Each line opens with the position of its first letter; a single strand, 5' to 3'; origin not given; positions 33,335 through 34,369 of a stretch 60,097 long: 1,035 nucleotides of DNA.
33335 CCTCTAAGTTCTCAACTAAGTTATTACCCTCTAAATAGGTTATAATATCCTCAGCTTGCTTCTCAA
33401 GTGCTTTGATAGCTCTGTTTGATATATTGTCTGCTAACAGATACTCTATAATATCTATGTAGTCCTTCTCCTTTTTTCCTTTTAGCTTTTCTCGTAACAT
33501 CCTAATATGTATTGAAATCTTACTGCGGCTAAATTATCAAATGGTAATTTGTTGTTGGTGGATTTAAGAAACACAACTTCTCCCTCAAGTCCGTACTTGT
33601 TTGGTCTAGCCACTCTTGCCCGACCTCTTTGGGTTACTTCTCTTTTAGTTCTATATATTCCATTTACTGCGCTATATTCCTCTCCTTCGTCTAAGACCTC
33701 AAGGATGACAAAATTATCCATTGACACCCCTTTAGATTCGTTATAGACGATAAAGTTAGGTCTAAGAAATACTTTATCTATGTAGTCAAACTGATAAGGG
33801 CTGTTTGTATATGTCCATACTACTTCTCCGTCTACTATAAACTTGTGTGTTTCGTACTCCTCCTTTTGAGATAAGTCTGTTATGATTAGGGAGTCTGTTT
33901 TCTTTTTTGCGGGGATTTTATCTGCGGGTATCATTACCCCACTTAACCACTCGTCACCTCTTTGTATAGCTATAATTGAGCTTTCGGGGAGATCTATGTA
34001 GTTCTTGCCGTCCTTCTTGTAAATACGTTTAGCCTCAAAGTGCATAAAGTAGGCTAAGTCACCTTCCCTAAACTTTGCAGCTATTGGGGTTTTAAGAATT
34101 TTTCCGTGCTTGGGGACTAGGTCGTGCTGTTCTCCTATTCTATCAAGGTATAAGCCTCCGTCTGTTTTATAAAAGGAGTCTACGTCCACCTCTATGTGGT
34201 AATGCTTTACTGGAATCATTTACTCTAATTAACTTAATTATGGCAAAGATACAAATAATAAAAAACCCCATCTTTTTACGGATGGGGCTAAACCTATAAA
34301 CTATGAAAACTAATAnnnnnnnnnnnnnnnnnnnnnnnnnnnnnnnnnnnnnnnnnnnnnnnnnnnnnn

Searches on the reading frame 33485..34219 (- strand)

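Call 44: search_protein_families(library=phrogs, proteins=[window:33485-34219:-], max_evalue=0.001)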
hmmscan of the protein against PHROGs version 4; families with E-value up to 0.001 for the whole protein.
window:33485-34219:- (245 aa): 1 family
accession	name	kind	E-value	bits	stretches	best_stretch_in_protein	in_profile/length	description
phrog_3188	-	other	5.3e-06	27.2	0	2-86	4-94/96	co-chaperonin GroES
